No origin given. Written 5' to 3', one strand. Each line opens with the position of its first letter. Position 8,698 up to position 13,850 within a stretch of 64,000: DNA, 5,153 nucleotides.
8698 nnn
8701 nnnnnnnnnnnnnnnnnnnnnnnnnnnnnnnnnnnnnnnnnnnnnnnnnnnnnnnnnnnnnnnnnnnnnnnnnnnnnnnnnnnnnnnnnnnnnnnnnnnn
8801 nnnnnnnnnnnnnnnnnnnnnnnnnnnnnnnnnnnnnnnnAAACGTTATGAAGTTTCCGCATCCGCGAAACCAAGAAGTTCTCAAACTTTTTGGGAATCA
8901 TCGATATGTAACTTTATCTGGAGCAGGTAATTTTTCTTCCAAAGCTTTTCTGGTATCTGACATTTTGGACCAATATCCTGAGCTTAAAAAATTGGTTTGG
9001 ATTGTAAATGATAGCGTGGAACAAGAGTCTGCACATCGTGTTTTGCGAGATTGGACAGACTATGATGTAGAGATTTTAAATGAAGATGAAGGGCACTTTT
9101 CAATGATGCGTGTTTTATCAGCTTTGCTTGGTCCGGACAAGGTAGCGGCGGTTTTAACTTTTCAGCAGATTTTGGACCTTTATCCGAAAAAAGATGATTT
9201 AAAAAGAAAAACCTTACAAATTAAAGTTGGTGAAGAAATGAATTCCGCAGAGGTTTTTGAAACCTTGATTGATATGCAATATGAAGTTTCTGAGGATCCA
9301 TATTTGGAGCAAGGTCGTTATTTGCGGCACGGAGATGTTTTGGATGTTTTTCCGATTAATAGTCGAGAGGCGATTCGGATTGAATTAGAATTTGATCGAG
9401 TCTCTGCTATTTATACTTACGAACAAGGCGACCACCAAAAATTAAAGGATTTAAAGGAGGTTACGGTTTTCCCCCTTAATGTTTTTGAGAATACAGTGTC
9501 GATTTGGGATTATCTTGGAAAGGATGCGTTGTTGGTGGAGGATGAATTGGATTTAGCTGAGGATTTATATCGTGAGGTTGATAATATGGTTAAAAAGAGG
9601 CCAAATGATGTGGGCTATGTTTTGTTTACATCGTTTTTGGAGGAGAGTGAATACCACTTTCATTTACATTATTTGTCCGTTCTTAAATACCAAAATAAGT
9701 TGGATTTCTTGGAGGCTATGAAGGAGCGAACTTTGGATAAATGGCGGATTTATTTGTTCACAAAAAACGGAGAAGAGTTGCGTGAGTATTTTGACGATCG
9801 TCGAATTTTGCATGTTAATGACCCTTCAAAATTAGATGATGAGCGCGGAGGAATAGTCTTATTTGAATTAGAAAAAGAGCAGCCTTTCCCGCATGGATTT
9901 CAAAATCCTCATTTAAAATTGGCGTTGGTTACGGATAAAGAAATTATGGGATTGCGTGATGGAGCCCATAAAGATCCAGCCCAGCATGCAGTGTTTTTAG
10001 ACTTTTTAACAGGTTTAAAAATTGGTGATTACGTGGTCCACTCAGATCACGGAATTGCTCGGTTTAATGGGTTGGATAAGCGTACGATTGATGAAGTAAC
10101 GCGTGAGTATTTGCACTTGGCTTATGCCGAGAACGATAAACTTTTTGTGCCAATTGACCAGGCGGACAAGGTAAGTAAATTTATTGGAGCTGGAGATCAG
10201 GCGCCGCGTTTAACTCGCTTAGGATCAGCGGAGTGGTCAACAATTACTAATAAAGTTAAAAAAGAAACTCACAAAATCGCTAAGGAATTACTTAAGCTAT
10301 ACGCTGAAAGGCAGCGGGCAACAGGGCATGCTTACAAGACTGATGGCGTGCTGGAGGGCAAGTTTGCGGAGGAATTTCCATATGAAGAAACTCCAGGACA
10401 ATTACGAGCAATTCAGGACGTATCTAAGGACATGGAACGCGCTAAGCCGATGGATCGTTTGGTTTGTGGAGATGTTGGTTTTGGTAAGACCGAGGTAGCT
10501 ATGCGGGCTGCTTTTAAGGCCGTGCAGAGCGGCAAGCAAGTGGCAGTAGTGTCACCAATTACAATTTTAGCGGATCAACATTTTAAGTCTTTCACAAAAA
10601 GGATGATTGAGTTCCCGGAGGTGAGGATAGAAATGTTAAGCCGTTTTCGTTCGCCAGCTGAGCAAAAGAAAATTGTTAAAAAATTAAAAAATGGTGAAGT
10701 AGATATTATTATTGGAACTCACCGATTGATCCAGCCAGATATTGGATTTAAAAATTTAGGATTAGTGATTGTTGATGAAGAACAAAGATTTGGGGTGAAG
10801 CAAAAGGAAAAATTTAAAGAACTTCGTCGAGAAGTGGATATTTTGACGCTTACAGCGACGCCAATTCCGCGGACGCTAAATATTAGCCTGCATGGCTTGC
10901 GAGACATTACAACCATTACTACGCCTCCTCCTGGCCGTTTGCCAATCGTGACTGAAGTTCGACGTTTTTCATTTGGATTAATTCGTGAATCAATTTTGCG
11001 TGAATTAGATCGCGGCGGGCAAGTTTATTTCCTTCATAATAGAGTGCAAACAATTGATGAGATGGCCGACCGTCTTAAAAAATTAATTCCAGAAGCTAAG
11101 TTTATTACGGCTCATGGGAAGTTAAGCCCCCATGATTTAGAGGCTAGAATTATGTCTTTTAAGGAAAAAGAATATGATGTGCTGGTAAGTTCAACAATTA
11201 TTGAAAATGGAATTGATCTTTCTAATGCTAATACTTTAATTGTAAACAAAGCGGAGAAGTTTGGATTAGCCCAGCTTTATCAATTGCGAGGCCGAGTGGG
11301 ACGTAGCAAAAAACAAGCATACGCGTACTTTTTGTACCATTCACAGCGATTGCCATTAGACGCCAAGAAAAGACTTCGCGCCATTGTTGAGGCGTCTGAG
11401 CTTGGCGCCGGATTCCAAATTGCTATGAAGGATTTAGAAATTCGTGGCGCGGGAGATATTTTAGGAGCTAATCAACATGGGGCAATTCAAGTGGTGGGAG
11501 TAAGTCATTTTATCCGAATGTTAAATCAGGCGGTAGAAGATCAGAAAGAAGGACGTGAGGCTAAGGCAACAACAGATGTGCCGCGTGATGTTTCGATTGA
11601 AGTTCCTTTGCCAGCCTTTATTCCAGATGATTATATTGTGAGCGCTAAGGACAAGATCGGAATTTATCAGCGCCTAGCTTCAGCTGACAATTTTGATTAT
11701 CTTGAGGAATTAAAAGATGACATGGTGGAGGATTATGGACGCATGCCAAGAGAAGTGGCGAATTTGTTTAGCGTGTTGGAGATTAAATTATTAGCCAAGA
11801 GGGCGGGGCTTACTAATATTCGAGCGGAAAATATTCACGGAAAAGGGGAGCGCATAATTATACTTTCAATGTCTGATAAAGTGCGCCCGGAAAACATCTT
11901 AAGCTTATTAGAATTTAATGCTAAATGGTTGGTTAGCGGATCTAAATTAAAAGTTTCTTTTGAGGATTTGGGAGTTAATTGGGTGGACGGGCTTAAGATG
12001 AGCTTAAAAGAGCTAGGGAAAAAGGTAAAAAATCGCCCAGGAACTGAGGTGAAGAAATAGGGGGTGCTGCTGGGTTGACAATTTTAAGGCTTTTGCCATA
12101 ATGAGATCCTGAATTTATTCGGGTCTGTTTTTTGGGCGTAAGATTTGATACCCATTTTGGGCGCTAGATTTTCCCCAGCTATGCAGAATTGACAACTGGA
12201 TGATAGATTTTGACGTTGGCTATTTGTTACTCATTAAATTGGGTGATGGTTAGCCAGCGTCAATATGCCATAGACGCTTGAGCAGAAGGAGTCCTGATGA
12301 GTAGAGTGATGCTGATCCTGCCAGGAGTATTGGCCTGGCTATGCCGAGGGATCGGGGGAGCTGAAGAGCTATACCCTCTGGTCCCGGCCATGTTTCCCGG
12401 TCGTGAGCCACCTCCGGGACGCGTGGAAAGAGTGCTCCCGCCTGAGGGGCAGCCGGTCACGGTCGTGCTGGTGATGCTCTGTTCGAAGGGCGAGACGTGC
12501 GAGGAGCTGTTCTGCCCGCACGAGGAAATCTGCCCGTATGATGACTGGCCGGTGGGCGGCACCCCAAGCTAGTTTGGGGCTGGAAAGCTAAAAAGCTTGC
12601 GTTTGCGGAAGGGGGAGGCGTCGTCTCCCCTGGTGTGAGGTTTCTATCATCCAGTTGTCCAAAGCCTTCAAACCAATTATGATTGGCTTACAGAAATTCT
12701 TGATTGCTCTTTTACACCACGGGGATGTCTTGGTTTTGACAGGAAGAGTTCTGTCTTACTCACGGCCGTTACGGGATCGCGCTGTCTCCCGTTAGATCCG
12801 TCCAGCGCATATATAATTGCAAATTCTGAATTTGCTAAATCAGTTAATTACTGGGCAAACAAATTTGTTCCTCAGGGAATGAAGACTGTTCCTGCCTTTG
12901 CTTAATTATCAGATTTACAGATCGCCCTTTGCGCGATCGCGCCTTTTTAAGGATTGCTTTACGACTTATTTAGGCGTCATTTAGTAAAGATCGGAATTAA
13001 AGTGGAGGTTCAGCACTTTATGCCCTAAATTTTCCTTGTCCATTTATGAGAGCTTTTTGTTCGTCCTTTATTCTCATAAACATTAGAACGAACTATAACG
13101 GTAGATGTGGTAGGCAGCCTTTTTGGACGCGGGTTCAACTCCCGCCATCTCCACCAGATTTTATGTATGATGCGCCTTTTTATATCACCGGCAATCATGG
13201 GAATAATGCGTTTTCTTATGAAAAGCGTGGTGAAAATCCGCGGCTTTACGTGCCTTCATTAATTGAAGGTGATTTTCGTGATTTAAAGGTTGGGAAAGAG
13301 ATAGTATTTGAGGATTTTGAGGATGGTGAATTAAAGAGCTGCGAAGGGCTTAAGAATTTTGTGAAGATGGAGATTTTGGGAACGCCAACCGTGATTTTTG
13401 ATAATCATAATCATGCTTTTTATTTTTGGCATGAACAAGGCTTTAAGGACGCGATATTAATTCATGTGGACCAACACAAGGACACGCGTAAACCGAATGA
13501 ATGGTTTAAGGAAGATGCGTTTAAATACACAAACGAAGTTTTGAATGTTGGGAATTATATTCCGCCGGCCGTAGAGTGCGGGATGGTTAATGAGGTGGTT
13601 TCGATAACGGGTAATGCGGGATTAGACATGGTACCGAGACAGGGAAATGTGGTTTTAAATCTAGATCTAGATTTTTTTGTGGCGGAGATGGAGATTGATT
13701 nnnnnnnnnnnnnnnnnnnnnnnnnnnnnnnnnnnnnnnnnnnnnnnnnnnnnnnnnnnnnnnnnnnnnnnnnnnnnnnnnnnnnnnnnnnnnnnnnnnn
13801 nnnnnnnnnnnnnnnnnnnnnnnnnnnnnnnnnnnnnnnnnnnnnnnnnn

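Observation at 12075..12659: Element E1: promoter plus helix-enclosed GC-rich RNA inserted between mfd and the tmRNA gene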

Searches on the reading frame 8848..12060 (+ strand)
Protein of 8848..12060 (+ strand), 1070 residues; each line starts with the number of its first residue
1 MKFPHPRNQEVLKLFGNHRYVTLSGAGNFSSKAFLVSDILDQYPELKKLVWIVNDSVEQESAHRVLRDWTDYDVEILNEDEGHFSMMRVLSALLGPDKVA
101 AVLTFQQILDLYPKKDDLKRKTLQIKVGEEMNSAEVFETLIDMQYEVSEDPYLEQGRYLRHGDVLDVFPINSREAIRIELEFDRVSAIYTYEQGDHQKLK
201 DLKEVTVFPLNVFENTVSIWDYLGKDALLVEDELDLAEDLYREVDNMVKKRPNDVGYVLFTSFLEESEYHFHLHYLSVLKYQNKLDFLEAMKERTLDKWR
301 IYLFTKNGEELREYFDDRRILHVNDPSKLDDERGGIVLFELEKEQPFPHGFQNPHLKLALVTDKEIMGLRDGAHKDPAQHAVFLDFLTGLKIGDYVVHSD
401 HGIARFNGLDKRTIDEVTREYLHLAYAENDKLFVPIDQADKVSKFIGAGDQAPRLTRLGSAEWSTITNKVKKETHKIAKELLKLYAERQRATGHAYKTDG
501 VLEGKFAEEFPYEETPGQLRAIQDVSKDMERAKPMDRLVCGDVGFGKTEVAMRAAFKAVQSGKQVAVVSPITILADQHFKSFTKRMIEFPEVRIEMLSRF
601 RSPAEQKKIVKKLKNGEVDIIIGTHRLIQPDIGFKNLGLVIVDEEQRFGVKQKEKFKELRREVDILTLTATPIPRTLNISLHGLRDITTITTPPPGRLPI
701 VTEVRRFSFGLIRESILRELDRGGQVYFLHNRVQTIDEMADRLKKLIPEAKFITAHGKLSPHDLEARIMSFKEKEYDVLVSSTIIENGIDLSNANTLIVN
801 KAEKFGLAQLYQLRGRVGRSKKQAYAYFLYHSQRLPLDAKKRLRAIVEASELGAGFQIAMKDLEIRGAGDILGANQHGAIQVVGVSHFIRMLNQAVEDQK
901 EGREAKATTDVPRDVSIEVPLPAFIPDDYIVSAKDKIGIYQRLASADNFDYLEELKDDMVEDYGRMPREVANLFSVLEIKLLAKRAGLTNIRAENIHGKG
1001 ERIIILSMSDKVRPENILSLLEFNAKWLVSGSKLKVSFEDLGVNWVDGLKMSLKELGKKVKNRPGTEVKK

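Call 22: find_related_loci(query=window:8848-12060:+, collection=genome_contigs, flank=6000)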
Query window:8848-12060:+ (1070 aa) in genome_contigs; peptide patterns used: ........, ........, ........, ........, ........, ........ (x = any residue, [..] = any of these).
203 stretches matched a pattern; 130 encode a relative of the query (tblastn E <= 1e-3); the best 80 are kept; 80 distinct loci.
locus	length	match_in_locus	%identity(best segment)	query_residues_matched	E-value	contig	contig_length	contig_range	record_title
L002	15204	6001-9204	75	1-1069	0e+0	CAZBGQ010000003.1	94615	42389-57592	MAG TPA_asm: uncultured Candidatus Peribacteria bacterium isolate binchicken_co28_63 genome assembly, contig: NODE_160_l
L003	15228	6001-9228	55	3-1062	0e+0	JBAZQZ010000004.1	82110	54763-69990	MAG: Candidatus Gracilibacteria bacterium isolate SO_2017_GW1_136 NODE_1802_length_82110_cov_1.629008_OW334_2017, whole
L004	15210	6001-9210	56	9-1062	0e+0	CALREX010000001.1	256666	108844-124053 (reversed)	MAG: Candidatus Peribacteria bacterium isolate Ike-200m-53 genome assembly, contig: Ike-200-c4, whole genome shotgun seq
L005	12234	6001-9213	56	9-1062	0e+0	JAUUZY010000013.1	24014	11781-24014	MAG: Candidatus Peregrinibacteria bacterium isolate CSMAG_205 CSMAG_205_k127_5837371_length_24014_cov_13.0945, whole gen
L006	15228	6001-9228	55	3-1062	0e+0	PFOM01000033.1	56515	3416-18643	MAG: Candidatus Peregrinibacteria bacterium CG_4_10_14_0_2_um_filter_38_24 CG_4_10_14_0.2_scaffold_112_c, whole genome s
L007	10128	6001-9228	55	3-1062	0e+0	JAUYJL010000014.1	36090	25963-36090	MAG: Candidatus Peregrinibacteria bacterium isolate C24_metabat.bin.136 C24_k141_469749, whole genome shotgun sequence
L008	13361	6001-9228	56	3-1062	0e+0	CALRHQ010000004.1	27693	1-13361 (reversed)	MAG: Candidatus Peribacteria bacterium isolate MaH-04nov19-39 genome assembly, contig: MaH-04nov19-C4149, whole genome s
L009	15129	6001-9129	51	3-1056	0e+0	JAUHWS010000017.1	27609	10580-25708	MAG: bacterium isolate 2_bin.3 NODE_1201_length_27609_cov_3.447602, whole genome shotgun sequence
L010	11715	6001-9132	51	3-1056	0e+0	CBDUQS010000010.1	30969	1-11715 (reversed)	MAG TPA_asm: uncultured bacterium isolate SRR22302373_binner13_Refined_70 genome assembly, contig: ERZ25073596.182, whol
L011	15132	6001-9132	51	3-1056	0e+0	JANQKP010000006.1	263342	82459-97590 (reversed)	MAG: Candidatus Gracilibacteria bacterium isolate PL25a_bin.160 k99_1529890, whole genome shotgun sequence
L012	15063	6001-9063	50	8-1036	0e+0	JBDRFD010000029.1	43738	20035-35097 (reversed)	MAG: Patescibacteria group bacterium isolate MEGAHIT-group-1.352 k141_4628480, whole genome shotgun sequence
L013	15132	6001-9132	52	3-1056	0e+0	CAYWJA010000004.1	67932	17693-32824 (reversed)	MAG TPA_asm: uncultured Candidatus Peribacteria bacterium isolate SRP077602_co2_400 genome assembly, contig: NODE_590_le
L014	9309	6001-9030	51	8-1041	0e+0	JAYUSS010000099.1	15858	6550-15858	MAG: Candidatus Peregrinibacteria bacterium isolate GL117_UP_metabinner_13 GL117_UP_metabinner_13_98, whole genome shotg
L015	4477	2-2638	55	171-1064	0e+0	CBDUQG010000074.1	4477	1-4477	MAG TPA_asm: uncultured bacterium isolate SRR18550247_binner123_Refined_20 genome assembly, contig: ERZ25074849.1951, wh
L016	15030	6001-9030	51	8-1041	0e+0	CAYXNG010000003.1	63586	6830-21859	MAG TPA_asm: uncultured Candidatus Peribacteria bacterium isolate SRP329715_co2_371 genome assembly, contig: NODE_941_le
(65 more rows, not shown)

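Call 36: find_related_loci(query=window:8848-12060:+, collection=metagenome_contigs, flank=10000)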
Query window:8848-12060:+ (1070 aa) in metagenome_contigs; peptide patterns used: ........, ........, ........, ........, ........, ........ (x = any residue, [..] = any of these).
208 stretches matched a pattern; 87 encode a relative of the query (tblastn E <= 1e-3); the best 80 are kept; 80 distinct loci.
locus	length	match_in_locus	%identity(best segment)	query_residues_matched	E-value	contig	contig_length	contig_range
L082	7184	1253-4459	74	1-1070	0e+0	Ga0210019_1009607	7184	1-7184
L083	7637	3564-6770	74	1-1070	0e+0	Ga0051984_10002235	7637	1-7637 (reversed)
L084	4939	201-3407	74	1-1070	0e+0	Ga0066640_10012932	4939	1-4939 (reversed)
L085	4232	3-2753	76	153-1070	0e+0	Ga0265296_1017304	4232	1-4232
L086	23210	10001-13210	73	1-1070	0e+0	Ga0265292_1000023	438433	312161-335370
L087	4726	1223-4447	54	3-1062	0e+0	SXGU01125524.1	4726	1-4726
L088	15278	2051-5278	56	3-1062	0e+0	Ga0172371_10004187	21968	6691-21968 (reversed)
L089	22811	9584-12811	55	3-1062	0e+0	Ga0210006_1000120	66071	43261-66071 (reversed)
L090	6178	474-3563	55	21-1056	0e+0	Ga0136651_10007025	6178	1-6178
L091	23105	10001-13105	49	14-1059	0e+0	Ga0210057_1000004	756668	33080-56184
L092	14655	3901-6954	49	8-1041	0e+0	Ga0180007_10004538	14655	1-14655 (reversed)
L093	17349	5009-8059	50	8-1036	0e+0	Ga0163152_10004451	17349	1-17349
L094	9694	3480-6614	49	8-1060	0e+0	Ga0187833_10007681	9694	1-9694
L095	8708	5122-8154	50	8-1036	0e+0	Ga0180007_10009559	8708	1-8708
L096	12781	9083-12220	49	8-1061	0e+0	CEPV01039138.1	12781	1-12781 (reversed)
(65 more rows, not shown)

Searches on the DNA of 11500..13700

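Call 4: search_rna_families(source=window, start=11500, end=13700, threshold=evalue, max_evalue=1, show_alignments=3)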
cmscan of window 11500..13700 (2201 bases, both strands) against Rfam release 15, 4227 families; matches with E-value up to 1: 3.
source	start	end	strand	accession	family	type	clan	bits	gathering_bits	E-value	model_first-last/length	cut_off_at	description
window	12721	13156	+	RF00023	tmRNA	Gene;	CL00001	116.1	47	3.9e-46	1-374/374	no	transfer-messenger RNA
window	13101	13152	+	RF01684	mascRNA-menRNA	Gene;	-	25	42.5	0.034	1-56/56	no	MALAT1-associated small cytoplasmic RNA/MEN beta RNA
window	13126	13311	+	RF04321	tmRNA_permuted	Gene;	-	20.5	47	0.15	33-105/213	no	permuted transfer-messenger RNA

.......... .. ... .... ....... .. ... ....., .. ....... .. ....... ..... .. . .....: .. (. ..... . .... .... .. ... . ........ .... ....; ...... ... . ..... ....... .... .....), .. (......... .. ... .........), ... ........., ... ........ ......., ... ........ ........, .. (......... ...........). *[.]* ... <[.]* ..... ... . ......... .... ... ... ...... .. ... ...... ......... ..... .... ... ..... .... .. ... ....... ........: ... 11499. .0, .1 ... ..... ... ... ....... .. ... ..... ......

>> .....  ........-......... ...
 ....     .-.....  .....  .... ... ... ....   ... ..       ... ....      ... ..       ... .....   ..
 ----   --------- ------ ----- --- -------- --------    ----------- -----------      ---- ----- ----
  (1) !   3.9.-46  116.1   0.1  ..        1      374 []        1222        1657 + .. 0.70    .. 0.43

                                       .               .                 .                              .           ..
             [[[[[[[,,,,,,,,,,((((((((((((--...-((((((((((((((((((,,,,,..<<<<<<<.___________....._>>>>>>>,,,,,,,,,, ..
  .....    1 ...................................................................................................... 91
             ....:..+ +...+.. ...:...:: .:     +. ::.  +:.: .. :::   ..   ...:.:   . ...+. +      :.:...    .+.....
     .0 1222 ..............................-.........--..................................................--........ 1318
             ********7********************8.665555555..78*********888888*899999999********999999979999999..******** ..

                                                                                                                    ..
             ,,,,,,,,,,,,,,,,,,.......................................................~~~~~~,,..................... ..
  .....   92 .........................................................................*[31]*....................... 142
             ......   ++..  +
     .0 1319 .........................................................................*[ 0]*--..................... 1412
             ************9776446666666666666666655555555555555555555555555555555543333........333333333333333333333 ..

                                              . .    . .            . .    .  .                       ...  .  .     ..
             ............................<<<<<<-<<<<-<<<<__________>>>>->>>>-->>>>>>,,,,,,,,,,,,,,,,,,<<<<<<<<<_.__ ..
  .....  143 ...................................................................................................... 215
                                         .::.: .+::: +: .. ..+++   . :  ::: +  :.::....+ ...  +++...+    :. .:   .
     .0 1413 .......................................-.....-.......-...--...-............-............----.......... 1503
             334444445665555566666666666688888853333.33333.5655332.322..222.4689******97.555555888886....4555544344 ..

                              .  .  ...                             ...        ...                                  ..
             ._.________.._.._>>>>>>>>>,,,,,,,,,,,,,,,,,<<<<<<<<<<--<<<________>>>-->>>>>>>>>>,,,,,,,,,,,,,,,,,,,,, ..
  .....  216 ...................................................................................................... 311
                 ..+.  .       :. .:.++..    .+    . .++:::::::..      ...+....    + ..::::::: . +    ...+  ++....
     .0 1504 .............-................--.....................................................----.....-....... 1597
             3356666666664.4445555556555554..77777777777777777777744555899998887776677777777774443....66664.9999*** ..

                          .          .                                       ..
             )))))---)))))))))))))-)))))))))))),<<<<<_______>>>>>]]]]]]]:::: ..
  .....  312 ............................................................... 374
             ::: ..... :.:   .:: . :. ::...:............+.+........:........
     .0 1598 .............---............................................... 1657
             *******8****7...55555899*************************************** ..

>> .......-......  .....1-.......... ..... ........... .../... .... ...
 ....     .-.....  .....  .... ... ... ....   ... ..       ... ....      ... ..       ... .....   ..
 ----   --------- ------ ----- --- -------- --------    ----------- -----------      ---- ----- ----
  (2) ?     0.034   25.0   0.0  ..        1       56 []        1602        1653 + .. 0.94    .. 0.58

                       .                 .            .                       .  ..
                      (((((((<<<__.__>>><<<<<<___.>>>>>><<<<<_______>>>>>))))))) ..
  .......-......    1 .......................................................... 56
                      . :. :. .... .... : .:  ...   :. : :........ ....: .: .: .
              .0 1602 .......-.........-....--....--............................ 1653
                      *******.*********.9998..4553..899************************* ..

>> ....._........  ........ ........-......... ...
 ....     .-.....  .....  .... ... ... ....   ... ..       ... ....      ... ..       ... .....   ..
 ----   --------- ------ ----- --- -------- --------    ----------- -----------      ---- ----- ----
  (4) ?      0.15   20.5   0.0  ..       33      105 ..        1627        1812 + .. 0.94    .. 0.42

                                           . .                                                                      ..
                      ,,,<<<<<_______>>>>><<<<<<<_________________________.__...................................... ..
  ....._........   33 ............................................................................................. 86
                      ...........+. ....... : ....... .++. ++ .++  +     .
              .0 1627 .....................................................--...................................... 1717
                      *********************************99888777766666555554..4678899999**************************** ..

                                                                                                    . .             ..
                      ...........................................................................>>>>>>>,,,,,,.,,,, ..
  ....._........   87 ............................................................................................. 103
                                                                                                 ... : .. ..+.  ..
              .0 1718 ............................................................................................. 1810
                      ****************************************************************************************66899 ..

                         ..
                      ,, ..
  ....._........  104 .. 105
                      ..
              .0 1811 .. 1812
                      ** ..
